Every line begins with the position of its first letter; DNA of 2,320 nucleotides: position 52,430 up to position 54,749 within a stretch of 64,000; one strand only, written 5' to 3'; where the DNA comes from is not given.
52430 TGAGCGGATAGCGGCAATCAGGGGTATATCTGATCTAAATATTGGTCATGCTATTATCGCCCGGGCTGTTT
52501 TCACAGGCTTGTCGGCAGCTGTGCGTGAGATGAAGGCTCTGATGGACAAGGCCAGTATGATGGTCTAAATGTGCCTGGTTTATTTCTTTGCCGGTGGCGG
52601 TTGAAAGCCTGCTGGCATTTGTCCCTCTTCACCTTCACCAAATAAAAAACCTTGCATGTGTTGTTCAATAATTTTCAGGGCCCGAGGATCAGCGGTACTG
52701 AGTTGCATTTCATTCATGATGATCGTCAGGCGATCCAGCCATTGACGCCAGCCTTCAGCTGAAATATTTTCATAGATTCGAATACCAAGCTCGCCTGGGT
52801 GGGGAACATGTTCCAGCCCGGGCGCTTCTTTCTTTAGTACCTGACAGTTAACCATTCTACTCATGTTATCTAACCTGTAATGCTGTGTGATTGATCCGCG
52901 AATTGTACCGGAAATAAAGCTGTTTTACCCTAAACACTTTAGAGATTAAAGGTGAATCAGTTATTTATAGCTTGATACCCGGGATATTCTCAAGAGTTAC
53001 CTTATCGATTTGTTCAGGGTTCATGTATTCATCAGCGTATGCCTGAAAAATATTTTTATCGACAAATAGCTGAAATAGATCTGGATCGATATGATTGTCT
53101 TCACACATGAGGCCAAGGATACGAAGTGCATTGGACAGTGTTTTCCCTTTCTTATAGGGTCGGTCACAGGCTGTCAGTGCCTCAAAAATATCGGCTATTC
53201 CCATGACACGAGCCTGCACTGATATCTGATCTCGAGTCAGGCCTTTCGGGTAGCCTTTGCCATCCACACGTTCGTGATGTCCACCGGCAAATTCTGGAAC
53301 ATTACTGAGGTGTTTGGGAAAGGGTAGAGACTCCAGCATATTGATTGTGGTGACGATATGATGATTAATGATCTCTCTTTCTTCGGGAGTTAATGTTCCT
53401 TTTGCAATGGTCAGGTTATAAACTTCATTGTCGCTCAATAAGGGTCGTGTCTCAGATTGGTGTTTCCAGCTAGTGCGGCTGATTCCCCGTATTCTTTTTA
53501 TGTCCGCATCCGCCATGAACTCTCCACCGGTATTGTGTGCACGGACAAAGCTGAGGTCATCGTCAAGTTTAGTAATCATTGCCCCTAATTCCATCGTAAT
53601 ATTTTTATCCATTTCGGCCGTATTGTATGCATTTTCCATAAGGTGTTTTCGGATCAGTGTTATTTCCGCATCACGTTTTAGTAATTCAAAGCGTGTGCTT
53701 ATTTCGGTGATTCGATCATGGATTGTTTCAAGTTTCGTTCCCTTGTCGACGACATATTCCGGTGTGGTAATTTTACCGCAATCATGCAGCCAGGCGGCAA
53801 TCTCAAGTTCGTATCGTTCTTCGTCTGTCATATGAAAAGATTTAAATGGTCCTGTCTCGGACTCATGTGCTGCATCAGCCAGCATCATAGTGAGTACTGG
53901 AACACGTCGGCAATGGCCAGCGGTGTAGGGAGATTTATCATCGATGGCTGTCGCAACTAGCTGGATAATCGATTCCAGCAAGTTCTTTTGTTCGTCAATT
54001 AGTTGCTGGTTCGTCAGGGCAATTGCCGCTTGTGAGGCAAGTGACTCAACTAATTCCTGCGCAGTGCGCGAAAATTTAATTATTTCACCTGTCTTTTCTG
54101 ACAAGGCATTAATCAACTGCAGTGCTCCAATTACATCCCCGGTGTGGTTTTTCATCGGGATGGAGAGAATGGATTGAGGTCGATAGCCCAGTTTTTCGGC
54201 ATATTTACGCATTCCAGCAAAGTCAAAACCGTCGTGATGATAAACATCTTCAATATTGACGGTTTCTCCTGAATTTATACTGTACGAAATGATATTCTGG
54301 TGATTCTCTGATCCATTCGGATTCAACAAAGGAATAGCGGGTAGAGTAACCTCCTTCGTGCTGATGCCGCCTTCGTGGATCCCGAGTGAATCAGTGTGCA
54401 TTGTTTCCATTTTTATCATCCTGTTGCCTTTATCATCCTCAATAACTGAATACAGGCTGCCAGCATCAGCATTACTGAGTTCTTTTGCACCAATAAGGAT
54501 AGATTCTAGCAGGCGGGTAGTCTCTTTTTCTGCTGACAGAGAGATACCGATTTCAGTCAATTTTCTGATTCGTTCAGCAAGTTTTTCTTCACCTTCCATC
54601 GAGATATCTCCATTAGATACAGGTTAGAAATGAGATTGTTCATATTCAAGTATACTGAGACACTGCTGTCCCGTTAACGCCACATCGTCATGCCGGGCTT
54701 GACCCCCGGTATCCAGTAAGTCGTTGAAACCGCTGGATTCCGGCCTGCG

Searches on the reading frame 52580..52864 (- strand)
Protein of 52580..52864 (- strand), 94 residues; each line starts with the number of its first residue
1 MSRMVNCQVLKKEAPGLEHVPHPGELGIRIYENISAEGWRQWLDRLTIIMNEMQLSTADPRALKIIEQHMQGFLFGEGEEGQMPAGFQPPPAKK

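Call 5: search_protein_families(library=pfam, proteins=[window:52580-52864:-], max_evalue=0.01)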
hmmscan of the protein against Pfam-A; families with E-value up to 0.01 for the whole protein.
window:52580-52864:- (94 aa): 1 family
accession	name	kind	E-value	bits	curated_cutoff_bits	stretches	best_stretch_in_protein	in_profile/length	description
PF04362.19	Iron_traffic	-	7.9e-30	102.9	27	1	1-90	1-88/88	Bacterial Fe(2+) trafficking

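Call 12: find_encoding_contigs(protein=window:52580-52864:-, flank=10000, max_places=10)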
Protein window:52580-52864:- (94 aa): no gene with exactly this product is on record in the collection.

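Call 47: search_protein_families(library=ncbifam, proteins=[window:52580-52864:-], max_evalue=0.01)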
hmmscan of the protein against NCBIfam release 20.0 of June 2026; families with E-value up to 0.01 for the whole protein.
window:52580-52864:- (94 aa): 1 family
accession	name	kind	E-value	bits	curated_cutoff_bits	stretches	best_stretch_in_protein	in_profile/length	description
NF003817.0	PRK05408.1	equivalog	1.7e-30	104.7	74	1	1-90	1-88/90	oxidative damage protection protein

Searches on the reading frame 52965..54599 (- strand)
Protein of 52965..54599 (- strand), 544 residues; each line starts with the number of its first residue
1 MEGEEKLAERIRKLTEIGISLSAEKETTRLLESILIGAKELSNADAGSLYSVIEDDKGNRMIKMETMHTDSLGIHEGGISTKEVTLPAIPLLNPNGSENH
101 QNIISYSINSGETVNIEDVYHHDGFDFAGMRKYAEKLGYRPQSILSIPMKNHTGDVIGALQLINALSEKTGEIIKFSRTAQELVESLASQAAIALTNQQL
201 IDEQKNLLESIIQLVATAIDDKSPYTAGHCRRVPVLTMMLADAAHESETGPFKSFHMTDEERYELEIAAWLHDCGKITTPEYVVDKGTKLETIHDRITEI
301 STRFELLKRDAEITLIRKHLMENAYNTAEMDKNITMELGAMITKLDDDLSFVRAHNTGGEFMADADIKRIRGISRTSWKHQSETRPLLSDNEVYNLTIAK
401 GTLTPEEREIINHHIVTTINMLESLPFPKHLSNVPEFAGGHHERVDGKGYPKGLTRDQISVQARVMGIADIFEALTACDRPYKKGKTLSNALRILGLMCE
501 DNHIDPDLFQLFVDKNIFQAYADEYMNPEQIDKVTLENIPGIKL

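Call 5: search_protein_families(library=pfam, proteins=[window:52965-54599:-], max_evalue=0.01)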
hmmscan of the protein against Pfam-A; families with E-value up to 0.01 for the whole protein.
window:52965-54599:- (544 aa): 5 families
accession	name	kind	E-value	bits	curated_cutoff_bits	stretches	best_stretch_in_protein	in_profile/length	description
PF13487.12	HD_5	-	1.4e-42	145.7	27.2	1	391-508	58-170/170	HD domain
PF01590.32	GAF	-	5.8e-13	50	22.4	1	29-195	4-133/133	GAF domain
PF01966.28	HD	-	5e-10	40.1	22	1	227-320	2-86/116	HD domain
PF13185.12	GAF_2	-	3.9e-07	30.8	28.6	1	28-195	5-135/136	GAF domain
PF13492.12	GAF_3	-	0.0015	19.4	27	0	122-197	63-129/129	GAF domain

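Call 29: find_homologous_proteins(query=window:52965-54599:-, max_evalue=1e-30)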
Query window:52965-54599:- (544 aa): 8000 proteins with E <= 1e-30 among 8000 candidates; the best 120 are listed.
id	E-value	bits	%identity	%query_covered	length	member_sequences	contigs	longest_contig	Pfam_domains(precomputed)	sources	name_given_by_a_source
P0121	0.0e+0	1204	99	100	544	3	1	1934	PF13185.13,PF13487.13,PF01966.29,PF01590.33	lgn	-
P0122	0.0e+0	1200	99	100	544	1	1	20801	PF13185.13,PF13487.13,PF01966.29,PF01590.33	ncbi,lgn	-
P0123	0.0e+0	1199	98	100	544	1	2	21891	PF13185.13,PF13487.13,PF01966.29,PF01590.33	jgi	-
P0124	0.0e+0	1032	84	100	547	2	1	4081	PF13185.13,PF13487.13,PF01966.29,PF01590.33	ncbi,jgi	-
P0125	0.0e+0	1020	82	100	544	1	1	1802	PF13185.13,PF13487.13,PF01966.29,PF01590.33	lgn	-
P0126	0.0e+0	1018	81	100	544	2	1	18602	PF13185.13,PF13487.13,PF01966.29,PF01590.33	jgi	jgi:HD-GYP domain-containing protein (c-di-GMP phosphodiesterase class II)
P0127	4.4e-285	965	78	99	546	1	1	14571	PF13185.13,PF13487.13,PF01966.29,PF01590.33,PF13492.13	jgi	-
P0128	1.4e-274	930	76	99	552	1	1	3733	PF13185.13,PF13487.13,PF01966.29,PF01590.33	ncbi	-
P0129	1.6e-263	893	72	100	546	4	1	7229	PF13185.13,PF13487.13,PF01966.29,PF01590.33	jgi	-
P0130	4.6e-262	889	71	99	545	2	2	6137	PF13487.13,PF01966.29,PF01590.33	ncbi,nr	ncbi:MAG: GAF domain-containing protein [Gammaproteobacteria bacterium]|nr:GAF domain-containing pro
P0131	1.5e-261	887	72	100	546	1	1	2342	PF13487.13,PF01966.29,PF01590.33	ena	-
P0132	5.2e-261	885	72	99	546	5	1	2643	PF13487.13,PF01966.29,PF01590.33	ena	-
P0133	8.9e-258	874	70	99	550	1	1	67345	PF13185.13,PF13487.13,PF01966.29,PF01590.33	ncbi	-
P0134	1.2e-255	867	70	99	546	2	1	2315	PF13185.13,PF13487.13,PF01966.29,PF01590.33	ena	-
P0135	2.0e-252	857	69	100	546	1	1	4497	PF13185.13,PF13487.13,PF01966.29,PF01590.33,PF13492.13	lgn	-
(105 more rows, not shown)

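Call 30: find_encoding_contigs(protein=P0127, flank=10000, max_places=2)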
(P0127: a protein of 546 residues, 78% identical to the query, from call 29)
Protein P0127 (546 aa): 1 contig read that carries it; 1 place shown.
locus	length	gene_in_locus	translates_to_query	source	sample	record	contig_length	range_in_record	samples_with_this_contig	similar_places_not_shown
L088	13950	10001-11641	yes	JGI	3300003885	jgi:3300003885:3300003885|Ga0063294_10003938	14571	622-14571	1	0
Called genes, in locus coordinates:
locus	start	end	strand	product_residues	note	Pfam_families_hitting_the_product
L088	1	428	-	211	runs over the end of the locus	PF00005:ABC_tran, PF02463:SMC_N (faint), PF13304:AAA_21 (faint)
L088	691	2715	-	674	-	PF04851:ResIII, PF17757:UvrB_inter, PF27431:UvrB_3rd, PF00271:Helicase_C, PF12344:UvrB, PF02151:UVR (weak)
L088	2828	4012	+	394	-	PF00155:Aminotran_1_2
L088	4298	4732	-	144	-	PF13511:DUF4124 (weak)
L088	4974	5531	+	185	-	-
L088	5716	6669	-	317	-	-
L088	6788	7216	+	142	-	-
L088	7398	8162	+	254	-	PF13505:OMP_b-brl (weak)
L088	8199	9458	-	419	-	PF18130:ATPgrasp_N (weak), PF13535:ATP-grasp_4, PF18603:LAL_C2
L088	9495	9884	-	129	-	PF01521:Fe-S_biosyn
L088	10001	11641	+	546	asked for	PF01590:GAF, PF13185:GAF_2 (weak), PF13492:GAF_3 (faint), PF01966:HD (faint), PF13487:HD_5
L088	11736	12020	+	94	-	PF04362:Iron_traffic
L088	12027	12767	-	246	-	PF03740:PdxJ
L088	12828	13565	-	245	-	PF11967:RecO_N, PF02565:RecO_C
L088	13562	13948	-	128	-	?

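Call 31: find_encoding_contigs(protein=P0133, flank=10000, max_places=2)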
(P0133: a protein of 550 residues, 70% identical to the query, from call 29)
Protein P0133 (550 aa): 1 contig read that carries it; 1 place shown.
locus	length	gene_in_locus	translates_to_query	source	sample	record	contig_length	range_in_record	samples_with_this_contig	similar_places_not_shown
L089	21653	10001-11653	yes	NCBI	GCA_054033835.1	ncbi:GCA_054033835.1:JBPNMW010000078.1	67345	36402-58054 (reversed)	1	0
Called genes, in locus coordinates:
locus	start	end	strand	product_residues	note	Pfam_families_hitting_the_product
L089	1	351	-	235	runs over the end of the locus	PF16697:Yop-YscD_cpl, PF00498:FHA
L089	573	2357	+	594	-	PF00069:Pkinase, PF07714:PK_Tyr_Ser-Thr, PF03109:ABC1 (weak)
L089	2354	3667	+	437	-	-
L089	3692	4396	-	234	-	PF01797:Y1_Tnp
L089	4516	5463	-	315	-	-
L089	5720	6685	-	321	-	-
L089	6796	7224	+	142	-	-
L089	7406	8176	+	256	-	PF13505:OMP_b-brl (faint)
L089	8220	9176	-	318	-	PF13535:ATP-grasp_4, PF18603:LAL_C2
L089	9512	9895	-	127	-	PF01521:Fe-S_biosyn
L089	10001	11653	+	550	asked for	PF01590:GAF, PF13185:GAF_2 (weak), PF01966:HD (faint), PF13487:HD_5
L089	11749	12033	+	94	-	PF04362:Iron_traffic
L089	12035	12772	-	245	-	PF03740:PdxJ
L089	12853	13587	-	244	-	PF11967:RecO_N, PF02565:RecO_C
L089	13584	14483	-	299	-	PF00350:Dynamin_N (faint), PF01926:MMR_HSR1, PF02421:FeoB_N, PF03193:RsgA_GTPase (faint), PF04548:AIG1 (weak), PF10662:PduV-EutP (weak), PF00009:GTP_EFTU, PF07650:KH_2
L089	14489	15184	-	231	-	PF14622:Ribonucleas_3_3, PF00636:Ribonuclease_3, PF00035:dsrm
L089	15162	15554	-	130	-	PF16137:DUF4845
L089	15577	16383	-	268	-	PF10502:Peptidase_S26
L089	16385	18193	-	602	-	PF00009:GTP_EFTU, PF03144:GTP_EFTU_D2, PF00679:EFG_C, PF06421:LepA_C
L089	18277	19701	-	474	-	PF00089:Trypsin, PF13365:Trypsin_2, PF13180:PDZ_2, PF00595:PDZ, PF13180:PDZ_2, PF17820:PDZ_6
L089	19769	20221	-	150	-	PF04246:RseC_MucC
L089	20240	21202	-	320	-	PF03888:MucB_RseB, PF17188:MucB_RseB_C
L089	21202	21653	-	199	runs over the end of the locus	PF03872:RseA_N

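Call 32: find_encoding_contigs(protein=P0126, flank=10000, max_places=2)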
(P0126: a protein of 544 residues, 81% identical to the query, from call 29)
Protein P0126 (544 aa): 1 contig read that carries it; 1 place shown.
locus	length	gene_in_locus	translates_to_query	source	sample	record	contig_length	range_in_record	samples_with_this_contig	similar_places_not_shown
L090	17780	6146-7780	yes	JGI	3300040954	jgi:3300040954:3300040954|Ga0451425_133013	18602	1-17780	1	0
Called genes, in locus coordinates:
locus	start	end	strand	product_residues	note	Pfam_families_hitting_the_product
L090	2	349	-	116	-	?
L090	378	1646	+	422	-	PF00155:Aminotran_1_2, PF12897:Asp_aminotransf (weak)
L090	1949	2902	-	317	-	-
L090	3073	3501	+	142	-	-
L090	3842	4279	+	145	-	-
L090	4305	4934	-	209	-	PF13535:ATP-grasp_4, PF18603:LAL_C2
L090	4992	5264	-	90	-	-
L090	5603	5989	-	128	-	PF01521:Fe-S_biosyn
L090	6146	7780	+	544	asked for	PF01590:GAF, PF13185:GAF_2 (weak), PF01966:HD (faint), PF13487:HD_5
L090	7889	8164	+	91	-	PF04362:Iron_traffic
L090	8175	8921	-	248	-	PF03740:PdxJ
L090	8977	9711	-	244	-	PF11967:RecO_N, PF02565:RecO_C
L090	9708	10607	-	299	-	PF00009:GTP_EFTU, PF00350:Dynamin_N (faint), PF01926:MMR_HSR1, PF02421:FeoB_N, PF03193:RsgA_GTPase (faint), PF04548:AIG1 (faint), PF10662:PduV-EutP (weak), PF07650:KH_2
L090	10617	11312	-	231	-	PF14622:Ribonucleas_3_3, PF00636:Ribonuclease_3, PF00035:dsrm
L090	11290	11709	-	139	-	PF16137:DUF4845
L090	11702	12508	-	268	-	PF10502:Peptidase_S26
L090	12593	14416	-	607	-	PF00009:GTP_EFTU, PF03144:GTP_EFTU_D2, PF00679:EFG_C, PF06421:LepA_C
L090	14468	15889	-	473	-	PF00089:Trypsin, PF13365:Trypsin_2, PF13180:PDZ_2, PF17820:PDZ_6 (weak), PF00595:PDZ (weak), PF13180:PDZ_2, PF17820:PDZ_6 (weak)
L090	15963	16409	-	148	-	PF04246:RseC_MucC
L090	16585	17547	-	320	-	PF03888:MucB_RseB, PF17188:MucB_RseB_C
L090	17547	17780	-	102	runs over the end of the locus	-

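Call 40: find_encoding_contigs(protein=P0122, flank=10000, max_places=3)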
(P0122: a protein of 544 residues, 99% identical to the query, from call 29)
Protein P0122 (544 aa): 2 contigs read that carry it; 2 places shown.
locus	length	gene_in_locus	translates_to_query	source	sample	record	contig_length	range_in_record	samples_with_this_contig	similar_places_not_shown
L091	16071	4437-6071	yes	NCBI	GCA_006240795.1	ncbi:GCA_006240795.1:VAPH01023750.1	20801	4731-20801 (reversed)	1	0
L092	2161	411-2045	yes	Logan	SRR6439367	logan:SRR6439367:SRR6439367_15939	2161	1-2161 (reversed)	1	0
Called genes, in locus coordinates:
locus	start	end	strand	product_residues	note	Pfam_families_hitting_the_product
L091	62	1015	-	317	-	-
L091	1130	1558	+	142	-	-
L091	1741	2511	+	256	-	PF13505:OMP_b-brl (weak)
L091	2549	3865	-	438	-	PF02786:CPSase_L_D2 (weak), PF13535:ATP-grasp_4, PF18603:LAL_C2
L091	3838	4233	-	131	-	PF01521:Fe-S_biosyn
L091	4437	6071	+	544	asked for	PF01590:GAF, PF13185:GAF_2 (weak), PF01966:HD (faint), PF13487:HD_5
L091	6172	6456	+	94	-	PF04362:Iron_traffic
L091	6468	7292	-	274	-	PF03740:PdxJ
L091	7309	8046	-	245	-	PF11967:RecO_N, PF02565:RecO_C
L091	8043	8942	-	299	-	PF00350:Dynamin_N (faint), PF01926:MMR_HSR1, PF02421:FeoB_N, PF03193:RsgA_GTPase (faint), PF04548:AIG1 (weak), PF10662:PduV-EutP (faint), PF00009:GTP_EFTU, PF07650:KH_2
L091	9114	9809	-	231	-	PF14622:Ribonucleas_3_3, PF00636:Ribonuclease_3, PF00035:dsrm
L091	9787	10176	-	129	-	PF16137:DUF4845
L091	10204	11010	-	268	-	PF10502:Peptidase_S26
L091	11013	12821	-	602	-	PF00009:GTP_EFTU, PF03144:GTP_EFTU_D2, PF00679:EFG_C, PF06421:LepA_C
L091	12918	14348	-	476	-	PF00089:Trypsin, PF13365:Trypsin_2, PF00595:PDZ (weak), PF13180:PDZ_2, PF17820:PDZ_6 (weak), PF00595:PDZ (weak), PF13180:PDZ_2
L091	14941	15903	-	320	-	PF03888:MucB_RseB, PF17188:MucB_RseB_C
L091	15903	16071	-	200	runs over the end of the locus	PF03872:RseA_N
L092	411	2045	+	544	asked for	PF01590:GAF, PF13185:GAF_2 (weak), PF01966:HD (faint), PF13487:HD_5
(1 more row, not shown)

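Call 47: search_protein_families(library=ncbifam, proteins=[window:52965-54599:-], max_evalue=0.01)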
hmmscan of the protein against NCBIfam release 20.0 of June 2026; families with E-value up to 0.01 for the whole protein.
window:52965-54599:- (544 aa): 2 families
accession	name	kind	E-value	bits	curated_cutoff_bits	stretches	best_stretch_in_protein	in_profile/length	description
NF053512.1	nitric_RR_NosR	exception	7e-13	48.4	400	1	401-514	244-352/422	response regulator c-di-GMP phosphodiesterase, NosR family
TIGR00277.1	HDIG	domain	0.0048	16.7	27.6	0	265-291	30-51/84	HDIG domain-containing metalloprotein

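Call 48: search_protein_families(library=padloc, proteins=[window:52965-54599:-], max_evalue=0.01)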
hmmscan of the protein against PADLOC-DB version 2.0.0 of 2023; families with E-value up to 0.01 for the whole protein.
window:52965-54599:- (544 aa): 0 families
